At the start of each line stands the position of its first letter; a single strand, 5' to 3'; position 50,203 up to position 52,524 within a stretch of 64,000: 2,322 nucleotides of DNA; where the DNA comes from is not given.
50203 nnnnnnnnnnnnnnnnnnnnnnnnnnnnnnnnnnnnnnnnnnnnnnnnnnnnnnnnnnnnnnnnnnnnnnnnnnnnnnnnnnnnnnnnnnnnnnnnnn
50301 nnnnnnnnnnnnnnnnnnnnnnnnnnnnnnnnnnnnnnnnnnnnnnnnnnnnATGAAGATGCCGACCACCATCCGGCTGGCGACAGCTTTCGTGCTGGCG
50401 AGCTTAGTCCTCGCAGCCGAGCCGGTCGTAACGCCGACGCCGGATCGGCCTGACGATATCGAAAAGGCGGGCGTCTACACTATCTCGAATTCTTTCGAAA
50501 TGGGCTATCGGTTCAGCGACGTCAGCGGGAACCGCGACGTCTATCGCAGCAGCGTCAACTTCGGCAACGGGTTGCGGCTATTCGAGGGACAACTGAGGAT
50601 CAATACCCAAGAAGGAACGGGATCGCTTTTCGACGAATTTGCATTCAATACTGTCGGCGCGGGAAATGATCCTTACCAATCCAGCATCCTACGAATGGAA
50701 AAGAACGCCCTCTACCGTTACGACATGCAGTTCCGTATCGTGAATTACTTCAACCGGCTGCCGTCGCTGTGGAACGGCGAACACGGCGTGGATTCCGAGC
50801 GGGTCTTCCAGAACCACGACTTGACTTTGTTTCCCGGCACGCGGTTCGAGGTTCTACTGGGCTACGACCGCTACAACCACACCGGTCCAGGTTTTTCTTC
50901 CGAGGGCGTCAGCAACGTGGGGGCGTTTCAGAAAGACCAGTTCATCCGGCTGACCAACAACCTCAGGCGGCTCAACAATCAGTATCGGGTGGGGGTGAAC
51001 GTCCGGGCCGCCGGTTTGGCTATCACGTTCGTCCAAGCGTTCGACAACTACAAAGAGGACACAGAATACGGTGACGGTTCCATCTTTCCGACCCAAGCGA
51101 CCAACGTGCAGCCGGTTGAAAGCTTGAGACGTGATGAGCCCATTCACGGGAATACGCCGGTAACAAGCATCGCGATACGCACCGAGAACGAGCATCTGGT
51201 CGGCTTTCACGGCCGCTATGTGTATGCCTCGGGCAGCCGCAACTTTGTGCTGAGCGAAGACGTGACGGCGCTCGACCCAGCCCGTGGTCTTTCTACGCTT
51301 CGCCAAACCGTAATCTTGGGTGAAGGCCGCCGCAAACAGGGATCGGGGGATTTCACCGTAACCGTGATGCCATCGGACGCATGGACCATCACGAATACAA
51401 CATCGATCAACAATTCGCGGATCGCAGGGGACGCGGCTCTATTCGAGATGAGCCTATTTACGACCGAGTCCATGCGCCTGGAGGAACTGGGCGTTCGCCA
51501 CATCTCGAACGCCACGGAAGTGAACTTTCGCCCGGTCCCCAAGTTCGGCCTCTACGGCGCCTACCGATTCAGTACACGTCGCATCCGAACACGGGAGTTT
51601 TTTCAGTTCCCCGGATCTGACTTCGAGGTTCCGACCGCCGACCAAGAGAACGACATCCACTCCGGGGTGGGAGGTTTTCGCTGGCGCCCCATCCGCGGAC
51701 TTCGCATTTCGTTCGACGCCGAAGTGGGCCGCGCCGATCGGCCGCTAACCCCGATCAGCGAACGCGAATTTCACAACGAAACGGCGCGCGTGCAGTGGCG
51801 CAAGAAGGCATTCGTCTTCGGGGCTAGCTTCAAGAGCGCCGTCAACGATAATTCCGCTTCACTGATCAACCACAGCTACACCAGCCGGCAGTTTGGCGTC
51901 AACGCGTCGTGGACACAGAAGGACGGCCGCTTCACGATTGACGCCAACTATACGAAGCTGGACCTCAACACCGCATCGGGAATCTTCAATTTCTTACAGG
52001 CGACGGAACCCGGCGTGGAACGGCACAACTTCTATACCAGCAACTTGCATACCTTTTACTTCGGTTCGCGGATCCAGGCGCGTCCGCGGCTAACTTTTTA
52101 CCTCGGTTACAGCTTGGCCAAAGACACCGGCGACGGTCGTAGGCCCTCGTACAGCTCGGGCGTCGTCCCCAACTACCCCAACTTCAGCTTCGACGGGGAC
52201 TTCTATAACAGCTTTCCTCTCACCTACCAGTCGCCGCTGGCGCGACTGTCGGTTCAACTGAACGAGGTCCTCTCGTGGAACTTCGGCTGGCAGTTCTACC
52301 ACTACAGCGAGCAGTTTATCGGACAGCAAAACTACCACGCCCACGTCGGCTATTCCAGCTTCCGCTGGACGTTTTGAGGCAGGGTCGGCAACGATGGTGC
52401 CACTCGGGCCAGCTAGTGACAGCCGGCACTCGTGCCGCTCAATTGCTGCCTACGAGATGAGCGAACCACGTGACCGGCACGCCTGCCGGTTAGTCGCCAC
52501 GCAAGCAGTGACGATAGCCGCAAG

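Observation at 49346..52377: MtrAB/PioAB-type porin-cytochrome module (decaheme + ~670-aa barrel) without an outer MtrC-type cytochrome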

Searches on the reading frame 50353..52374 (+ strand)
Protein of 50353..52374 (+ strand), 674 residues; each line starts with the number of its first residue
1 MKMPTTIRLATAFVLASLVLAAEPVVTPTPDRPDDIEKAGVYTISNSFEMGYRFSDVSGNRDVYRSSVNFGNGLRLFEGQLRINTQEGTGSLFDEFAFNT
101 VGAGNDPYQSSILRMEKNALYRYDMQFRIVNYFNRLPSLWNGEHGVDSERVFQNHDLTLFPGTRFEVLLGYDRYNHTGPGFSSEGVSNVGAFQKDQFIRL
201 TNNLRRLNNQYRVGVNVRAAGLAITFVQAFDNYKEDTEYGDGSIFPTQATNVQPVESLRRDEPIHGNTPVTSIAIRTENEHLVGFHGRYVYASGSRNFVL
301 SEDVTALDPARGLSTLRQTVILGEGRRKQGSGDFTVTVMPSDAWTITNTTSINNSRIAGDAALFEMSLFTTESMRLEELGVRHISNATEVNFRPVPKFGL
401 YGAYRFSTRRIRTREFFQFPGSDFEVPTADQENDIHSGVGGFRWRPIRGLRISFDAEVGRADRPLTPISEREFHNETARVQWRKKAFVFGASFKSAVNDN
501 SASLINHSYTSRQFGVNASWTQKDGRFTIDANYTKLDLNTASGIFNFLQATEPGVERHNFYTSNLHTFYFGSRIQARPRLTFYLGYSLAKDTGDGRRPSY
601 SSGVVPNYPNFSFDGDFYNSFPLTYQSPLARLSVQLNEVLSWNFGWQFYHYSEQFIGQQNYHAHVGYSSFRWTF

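Call 4: search_protein_families(library=pfam, proteins=[window:50353-52374:+], max_evalue=1)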
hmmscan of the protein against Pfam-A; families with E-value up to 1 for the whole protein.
window:50353-52374:+ (674 aa): 0 families

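Call 5: search_protein_families(library=ncbifam, proteins=[window:50353-52374:+], max_evalue=1)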
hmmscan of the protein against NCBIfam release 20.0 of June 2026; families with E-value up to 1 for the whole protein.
window:50353-52374:+ (674 aa): 1 family
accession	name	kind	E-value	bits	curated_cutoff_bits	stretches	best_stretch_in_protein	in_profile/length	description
NF041027.1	GSU2204_Se_pt_1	equivalog_domain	0.001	17.9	350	1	449-537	254-340/580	GSU2204 family CXXCH-containing (seleno)protein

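Call 8: find_homologous_proteins(query=window:50353-52374:+, max_evalue=0.001)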
Query window:50353-52374:+ (674 aa): 278 proteins with E <= 0.001 among 8000 candidates; the best 120 are listed.
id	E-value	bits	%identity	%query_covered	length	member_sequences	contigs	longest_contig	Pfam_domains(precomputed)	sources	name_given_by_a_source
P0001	0.0e+0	1511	97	100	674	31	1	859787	-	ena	-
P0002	0.0e+0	1495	97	100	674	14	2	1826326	-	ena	-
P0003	0.0e+0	1493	97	100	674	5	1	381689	-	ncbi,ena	-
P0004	0.0e+0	1435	92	100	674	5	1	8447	-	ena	-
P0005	0.0e+0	1432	92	100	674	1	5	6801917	-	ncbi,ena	-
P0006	0.0e+0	1270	92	89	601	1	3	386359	-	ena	-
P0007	0.0e+0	1097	70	100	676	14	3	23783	-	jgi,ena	-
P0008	0.0e+0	1093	70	99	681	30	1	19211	-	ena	-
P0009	0.0e+0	1090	71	98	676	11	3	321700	-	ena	-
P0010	0.0e+0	1039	67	98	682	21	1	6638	-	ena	-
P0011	0.0e+0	1032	66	100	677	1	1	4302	-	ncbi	-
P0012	0.0e+0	1014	66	97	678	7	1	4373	-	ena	-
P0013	0.0e+0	1011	64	100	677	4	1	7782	-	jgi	jgi:hypothetical protein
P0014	2.5e-298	1009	66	97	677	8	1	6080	-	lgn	-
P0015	3.6e-297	1006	64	100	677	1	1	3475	-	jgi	jgi:hypothetical protein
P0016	5.7e-297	1005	65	99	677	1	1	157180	-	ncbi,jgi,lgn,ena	-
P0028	1.8e-280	950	62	100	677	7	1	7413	-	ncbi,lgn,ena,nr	ncbi:MAG: hypothetical protein O2968_21610 [Acidobacteria bacterium]|nr:hypothetical protein [Acidob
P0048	8.1e-243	826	55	99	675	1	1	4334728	-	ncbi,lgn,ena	-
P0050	1.6e-242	825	55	99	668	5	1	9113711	-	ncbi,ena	-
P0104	4.7e-179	615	43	98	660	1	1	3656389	-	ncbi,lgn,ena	-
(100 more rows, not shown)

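Call 11: search_solved_structures(query=A1, max_evalue=10, show_alignments=2)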
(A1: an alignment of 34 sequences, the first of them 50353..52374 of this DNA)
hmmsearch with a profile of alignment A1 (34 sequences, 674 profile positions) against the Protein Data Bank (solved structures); distinct sequences matched with E-value up to 10: 0.

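Call 13: find_encoding_contigs(protein=P0005, flank=10000, max_places=3)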
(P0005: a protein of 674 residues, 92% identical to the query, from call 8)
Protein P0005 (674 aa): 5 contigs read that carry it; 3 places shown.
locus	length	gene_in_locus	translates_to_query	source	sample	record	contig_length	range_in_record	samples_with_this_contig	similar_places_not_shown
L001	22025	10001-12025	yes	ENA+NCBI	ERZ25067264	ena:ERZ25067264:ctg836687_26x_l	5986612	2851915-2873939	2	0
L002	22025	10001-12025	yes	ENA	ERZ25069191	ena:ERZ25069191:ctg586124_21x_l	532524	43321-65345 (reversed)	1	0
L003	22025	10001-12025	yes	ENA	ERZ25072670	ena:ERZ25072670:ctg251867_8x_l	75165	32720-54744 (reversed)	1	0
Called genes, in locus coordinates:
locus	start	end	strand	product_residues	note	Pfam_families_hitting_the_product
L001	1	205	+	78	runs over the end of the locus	-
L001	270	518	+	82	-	PF02452:PemK_toxin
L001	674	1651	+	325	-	PF01073:3Beta_HSD, PF01370:Epimerase, PF02719:Polysacc_synt_2, PF04321:RmlD_sub_bind, PF07993:NAD_binding_4, PF13460:NAD_binding_10, PF16363:GDP_Man_Dehyd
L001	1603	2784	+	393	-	PF13489:Methyltransf_23 (weak), PF08241:Methyltransf_11, PF13649:Methyltransf_25, PF13847:Methyltransf_31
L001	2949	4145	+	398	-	PF20706:GT4-conflict, PF00534:Glycos_transf_1, PF13692:Glyco_trans_1_4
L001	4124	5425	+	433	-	PF01073:3Beta_HSD, PF01370:Epimerase, PF02719:Polysacc_synt_2, PF04321:RmlD_sub_bind, PF05368:NmrA, PF07993:NAD_binding_4 (faint), PF13460:NAD_binding_10, PF16363:GDP_Man_Dehyd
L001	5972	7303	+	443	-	PF13701:DDE_Tnp_1_4, PF01609:DDE_Tnp_1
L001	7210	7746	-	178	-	-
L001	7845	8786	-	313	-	PF01209:Ubie_methyltran (weak), PF13489:Methyltransf_23, PF13847:Methyltransf_31, PF08241:Methyltransf_11, PF08242:Methyltransf_12, PF13649:Methyltransf_25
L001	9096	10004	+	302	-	PF14522:Cytochrome_C7 (faint), PF14537:Cytochrom_c3_2 (faint), PF22678:Cytochrom_c_NrfB-like (faint), PF09699:Paired_CXXCH_1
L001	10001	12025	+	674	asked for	-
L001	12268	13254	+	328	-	PF01904:DUF72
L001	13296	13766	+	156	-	-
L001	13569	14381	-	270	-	PF01027:Bax1-I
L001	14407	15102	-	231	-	PF00149:Metallophos, PF12850:Metallophos_2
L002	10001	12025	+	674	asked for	-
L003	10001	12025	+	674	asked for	-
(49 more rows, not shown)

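Call 14: find_encoding_contigs(protein=P0050, flank=10000, max_places=2)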
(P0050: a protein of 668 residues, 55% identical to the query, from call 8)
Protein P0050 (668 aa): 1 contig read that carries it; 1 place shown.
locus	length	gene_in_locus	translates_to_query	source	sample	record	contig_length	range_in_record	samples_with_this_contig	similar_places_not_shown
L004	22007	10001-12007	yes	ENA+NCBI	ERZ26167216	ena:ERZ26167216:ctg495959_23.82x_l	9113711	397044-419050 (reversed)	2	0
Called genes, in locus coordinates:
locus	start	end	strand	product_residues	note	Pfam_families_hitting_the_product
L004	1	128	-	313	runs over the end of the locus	PF01582:TIR, PF13676:TIR_2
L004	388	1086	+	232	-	PF10543:ORF6N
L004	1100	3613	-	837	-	PF01344:Kelch_1 (faint), PF13415:Beta-prop_FBX42 (faint), PF24996:NANM, PF24981:Beta-prop_ATRN-LZTR1 (faint), PF13964:Beta-prop_Calicin, PF24681:Kelch_KLHDC2_KLHL20_DRC7, PF24996:NANM, PF00474:SSF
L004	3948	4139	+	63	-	-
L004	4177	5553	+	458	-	PF13546:DDE_5 (weak)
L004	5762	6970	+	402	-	PF13011:LZ_Tnp_IS481 (weak), PF13384:HTH_23 (weak), PF13518:HTH_28, PF13551:HTH_29 (weak), PF13565:HTH_32, PF00665:rve, PF13683:rve_3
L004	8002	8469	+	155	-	-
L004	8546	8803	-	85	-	PF13237:Fer4_10 (weak), PF14697:Fer4_21 (faint), PF12838:Fer4_7, PF13187:Fer4_9, PF12797:Fer4_2 (weak), PF12837:Fer4_6 (weak), PF00037:Fer4, PF13183:Fer4_8 (weak), +2 more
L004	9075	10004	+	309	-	PF13435:Cytochrome_C554 (faint), PF14537:Cytochrom_c3_2 (faint), PF14522:Cytochrome_C7 (faint), PF22678:Cytochrom_c_NrfB-like (faint), PF09699:Paired_CXXCH_1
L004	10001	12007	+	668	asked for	-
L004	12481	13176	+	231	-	PF13683:rve_3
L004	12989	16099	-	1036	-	PF03534:SpvB, PF13517:FG-GAP_3 (weak), PF12256:TcdB_toxin_midN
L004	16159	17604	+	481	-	PF06782:UPF0236 (faint)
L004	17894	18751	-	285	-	PF01381:HTH_3 (weak)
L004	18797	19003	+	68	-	-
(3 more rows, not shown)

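Call 18: predict_structure(alignment_id=A1)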
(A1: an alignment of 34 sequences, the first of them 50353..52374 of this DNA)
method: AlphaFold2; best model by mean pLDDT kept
length: 674 residues; sequences in the alignment: 34
mean_pLDDT: 78.7   pTM: 0.69
mean pLDDT of the five models: 78.7, 76.5, 75.0, 73.8, 71.6
residues with pLDDT >= 90: 246; 70-90: 254; 50-70: 102; < 50: 72
segments of 3 or more residues with pLDDT < 50: 1-33, 66-68, 134-139, 141-145, 368-372, 418-425, 464-470
pLDDT, mean of each block of 10 residues (from residue 1): 43 34 32 57 82 79 51 74 79 87 79 91 94 53 60 96 93 90 76 84 91 94 94 92 78 87 91 89 90 86 83 77 80 93 93 81 49 59 88 94 87 57 49 79 94 91 44 87 94 88 67 96 89 94 66 68 92 91 94 63 56 73 90 89 91 73 87 80
secondary structure, 60 per line:
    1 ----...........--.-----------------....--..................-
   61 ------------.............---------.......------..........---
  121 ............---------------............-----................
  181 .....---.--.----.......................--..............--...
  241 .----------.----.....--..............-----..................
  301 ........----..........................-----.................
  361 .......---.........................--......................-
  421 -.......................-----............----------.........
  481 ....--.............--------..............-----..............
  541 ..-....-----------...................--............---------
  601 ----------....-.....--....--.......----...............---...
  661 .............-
elements in order (helices of 4 or more, strands of 3 or more residues): H5-15 E36-39 E42-59 E73-85 E95-101 E108-117 E121-132 E148-159 E165-185 E197-219 E222-235 E238-241 E257-261 E264-277 E283-308 E313-338 E344-367 E371-395 E398-419 E422-444 E450-461 E472-484 E487-499 E508-521 E527-542 H544-547 E559-577 E580-591 E611-614 E616-620 E623-626 E629-635 E640-654 E658-673

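Call 21: find_related_loci(query=window:50353-52374:+, collection=genome_contigs, flank=10000)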
Query window:50353-52374:+ (674 aa) in genome_contigs; peptide patterns used: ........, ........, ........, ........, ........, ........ (x = any residue, [..] = any of these).
57 stretches matched a pattern; 22 encode a relative of the query (tblastn E <= 1e-3); 21 distinct loci.
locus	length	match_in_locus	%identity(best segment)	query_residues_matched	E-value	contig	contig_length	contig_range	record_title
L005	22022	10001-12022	97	1-674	0e+0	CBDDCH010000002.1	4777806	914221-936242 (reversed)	MAG: Bryobacterales bacterium isolate cc836ffa-3932-4d0a-8618-ffc7346cf193 genome assembly, contig: contig_2, whole geno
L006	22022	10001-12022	92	1-674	0e+0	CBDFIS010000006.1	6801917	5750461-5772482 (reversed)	MAG: Bryobacterales bacterium isolate bc932d13-f3e1-476a-a82d-8314761e2f96 genome assembly, contig: contig_6, whole geno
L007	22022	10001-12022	89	1-674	0e+0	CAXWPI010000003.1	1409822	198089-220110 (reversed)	MAG: Bryobacterales bacterium isolate da016bd0-139c-4015-aa9f-1ed2263db0ea genome assembly, contig: contig_3, whole geno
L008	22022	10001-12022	90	1-674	0e+0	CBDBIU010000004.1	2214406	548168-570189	MAG: Bryobacterales bacterium isolate c0d70fe0-7d92-4c0b-a5a7-28c2e51c0e26 genome assembly, contig: contig_4, whole geno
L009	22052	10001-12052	70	1-674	0e+0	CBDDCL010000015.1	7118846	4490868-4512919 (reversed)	MAG: Bryobacterales bacterium isolate 9a5723b4-f69d-4256-802c-3c242fd87eb7 genome assembly, contig: contig_9, whole geno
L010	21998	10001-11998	67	16-674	0e+0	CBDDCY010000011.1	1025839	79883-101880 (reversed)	MAG: Bryobacterales bacterium isolate 5f7a3f53-26fe-4b4e-9bac-cb7db0b77625 genome assembly, contig: contig_11, whole gen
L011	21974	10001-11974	67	21-674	0e+0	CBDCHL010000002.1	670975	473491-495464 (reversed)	MAG: Bryobacterales bacterium isolate 1c4fee2f-ded3-4223-8d2f-74452387096f genome assembly, contig: contig_2, whole geno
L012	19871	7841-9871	65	1-674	0e+0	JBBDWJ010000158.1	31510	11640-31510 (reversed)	MAG: Bryobacterales bacterium isolate LejiaD_62_10 Lejia_D_2335_length_31510_cov_6, whole genome shotgun sequence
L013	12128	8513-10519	64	9-674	0e+0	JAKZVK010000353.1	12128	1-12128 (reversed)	MAG: Bryobacterales bacterium isolate Langseth_MAG_00109 Langseth_MAG_00109_000000000353, whole genome shotgun sequence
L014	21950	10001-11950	65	28-674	0e+0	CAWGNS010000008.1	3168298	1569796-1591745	MAG: Terriglobia bacterium isolate MFD05684.bin.1.401 genome assembly, contig: contig_33139, whole genome shotgun sequen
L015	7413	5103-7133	62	1-674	0e+0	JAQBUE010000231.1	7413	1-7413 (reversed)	MAG: Acidobacteria bacterium isolate casp150-mb.136 NODE_24815_length_7413_cov_0.139185, whole genome shotgun sequence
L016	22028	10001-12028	62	1-674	0e+0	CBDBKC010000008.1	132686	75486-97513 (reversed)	MAG: Bryobacterales bacterium isolate 5f91f12a-28cc-4e70-8e9f-3aed67d6a3bc genome assembly, contig: contig_8, whole geno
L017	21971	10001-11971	56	23-674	0e+0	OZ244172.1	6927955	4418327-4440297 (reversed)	MAG: Bryobacterales bacterium isolate 58688682-6237-4a80-b671-17c8115c7f57 genome assembly, chromosome: 1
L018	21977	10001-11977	54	19-674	0e+0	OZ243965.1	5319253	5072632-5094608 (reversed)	MAG: Bryobacterales bacterium isolate d9fe4927-0271-4d34-8a35-7101854e6c69 genome assembly, chromosome: 1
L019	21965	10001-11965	55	23-674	0e+0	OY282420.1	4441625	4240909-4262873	MAG: uncultured Bryobacterales bacterium isolate 78526416-339a-45b8-a6d3-8fabb82c2801 genome assembly, chromosome: 1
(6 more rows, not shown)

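Call 38: search_protein_representatives(alignment_id=A1)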
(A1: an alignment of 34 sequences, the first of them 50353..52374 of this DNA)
Query: 34 sequences, 674 profile positions. Proteins with E-value up to 0.001 (for the whole library): 1561; up to 1e-10: 914; up to 1e-30: 254. The best 150 are listed.
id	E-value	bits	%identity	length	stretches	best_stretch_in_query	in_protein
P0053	0.0e+00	1071.7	-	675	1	1-674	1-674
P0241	2.1e-292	987.9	-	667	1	5-674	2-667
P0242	9.2e-244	827.2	-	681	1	27-674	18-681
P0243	5.9e-169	580.0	-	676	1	7-674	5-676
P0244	6.4e-169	579.9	-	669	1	2-674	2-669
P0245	1.2e-167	575.7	-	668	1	5-674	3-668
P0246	2.1e-166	571.5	-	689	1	9-674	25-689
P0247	3.7e-159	547.6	-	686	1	7-674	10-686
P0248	4.0e-159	547.5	-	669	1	4-674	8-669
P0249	2.4e-158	544.9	-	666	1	5-674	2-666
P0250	9.1e-156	536.4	-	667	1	11-674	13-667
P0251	1.0e-153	529.6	-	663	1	8-674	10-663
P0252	9.2e-149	513.2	-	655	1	7-674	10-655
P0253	1.3e-148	512.7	-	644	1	5-674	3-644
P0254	6.6e-148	510.4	-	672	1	6-674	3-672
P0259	5.0e-113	395.1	-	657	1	1-674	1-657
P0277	2.3e-91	323.5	-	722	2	11-657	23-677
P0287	1.6e-76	274.5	-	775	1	20-674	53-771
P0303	1.5e-65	238.3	-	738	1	16-672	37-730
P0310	4.9e-62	226.6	-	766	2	7-656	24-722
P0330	9.4e-54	199.3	-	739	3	138-590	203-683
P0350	5.4e-48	180.2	-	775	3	11-215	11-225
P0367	6.7e-43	163.4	-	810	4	7-253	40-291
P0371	3.7e-42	160.9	-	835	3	8-239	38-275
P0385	5.3e-40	153.8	-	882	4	18-240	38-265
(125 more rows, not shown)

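Call 39: search_protein_families(library=ncbifam, proteins=[P0259, P0277, P0287, P0303, P0310, P0330, P0350, P0367, P0371, P0385], max_evalue=0.01)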
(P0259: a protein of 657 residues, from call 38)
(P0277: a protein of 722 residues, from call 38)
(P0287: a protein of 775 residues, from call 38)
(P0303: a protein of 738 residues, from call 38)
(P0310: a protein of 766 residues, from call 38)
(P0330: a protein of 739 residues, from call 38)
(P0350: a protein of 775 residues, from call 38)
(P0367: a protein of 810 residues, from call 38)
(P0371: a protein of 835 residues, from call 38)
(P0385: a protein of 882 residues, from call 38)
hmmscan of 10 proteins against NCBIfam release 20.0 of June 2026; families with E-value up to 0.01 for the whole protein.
P0259 (657 aa): 0 families

P0277 (722 aa): 1 family
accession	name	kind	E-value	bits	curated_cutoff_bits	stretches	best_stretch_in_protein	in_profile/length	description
NF041027.1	GSU2204_Se_pt_1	equivalog_domain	8.2e-07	28.2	350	1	211-281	199-248/580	GSU2204 family CXXCH-containing (seleno)protein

P0287 (775 aa): 1 family
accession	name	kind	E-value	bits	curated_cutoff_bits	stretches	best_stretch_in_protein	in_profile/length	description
NF041027.1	GSU2204_Se_pt_1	equivalog_domain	2.4e-06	26.6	350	0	564-640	502-573/580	GSU2204 family CXXCH-containing (seleno)protein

P0303 (738 aa): 0 families

P0310 (766 aa): 1 family
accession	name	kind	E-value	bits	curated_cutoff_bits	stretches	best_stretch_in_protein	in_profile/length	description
NF041027.1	GSU2204_Se_pt_1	equivalog_domain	0.0018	17.1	350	0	584-616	545-577/580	GSU2204 family CXXCH-containing (seleno)protein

P0330 (739 aa): 0 families

P0350 (775 aa): 1 family
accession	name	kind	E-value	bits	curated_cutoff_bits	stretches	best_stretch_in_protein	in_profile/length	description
NF041027.1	GSU2204_Se_pt_1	equivalog_domain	1.3e-06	27.5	350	0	570-646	496-574/580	GSU2204 family CXXCH-containing (seleno)protein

P0367 (810 aa): 1 family
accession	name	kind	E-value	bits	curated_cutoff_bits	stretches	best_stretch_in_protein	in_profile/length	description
NF041027.1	GSU2204_Se_pt_1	equivalog_domain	1.3e-06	27.5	350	1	486-677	418-575/580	GSU2204 family CXXCH-containing (seleno)protein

P0371 (835 aa): 0 families

P0385 (882 aa): 0 families

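Call 43: search_protein_families(library=pfam, proteins=[P0259, P0277, P0287, P0303, P0310, P0330, P0350, P0367, P0371, P0385], max_evalue=1)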
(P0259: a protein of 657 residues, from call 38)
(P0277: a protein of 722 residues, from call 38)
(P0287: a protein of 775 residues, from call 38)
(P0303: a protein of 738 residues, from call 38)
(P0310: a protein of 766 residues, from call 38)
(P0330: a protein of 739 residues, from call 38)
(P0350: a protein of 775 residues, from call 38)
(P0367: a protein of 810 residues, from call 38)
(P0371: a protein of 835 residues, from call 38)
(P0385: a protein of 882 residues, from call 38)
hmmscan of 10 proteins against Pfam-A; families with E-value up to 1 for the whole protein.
P0259 (657 aa): 0 families

P0277 (722 aa): 1 family
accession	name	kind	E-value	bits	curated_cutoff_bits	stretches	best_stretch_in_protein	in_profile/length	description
PF10677.15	DUF2490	-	0.0072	16.5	29.8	1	395-428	30-60/186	Protein of unknown function (DUF2490)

P0287 (775 aa): 0 families

P0303 (738 aa): 0 families

P0310 (766 aa): 1 family
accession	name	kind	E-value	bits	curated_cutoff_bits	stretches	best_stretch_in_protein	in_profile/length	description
PF10677.15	DUF2490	-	0.021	15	29.8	1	538-606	16-60/186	Protein of unknown function (DUF2490)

P0330 (739 aa): 0 families

P0350 (775 aa): 1 family
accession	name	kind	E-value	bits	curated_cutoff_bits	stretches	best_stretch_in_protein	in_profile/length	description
PF23038.1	KOW6_SPT51-2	-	0.24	11.3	27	1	514-534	24-44/51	Transcription elongation factor SPT5 homolog 1/2, KOW6 domain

P0367 (810 aa): 0 families

P0371 (835 aa): 0 families

P0385 (882 aa): 0 families
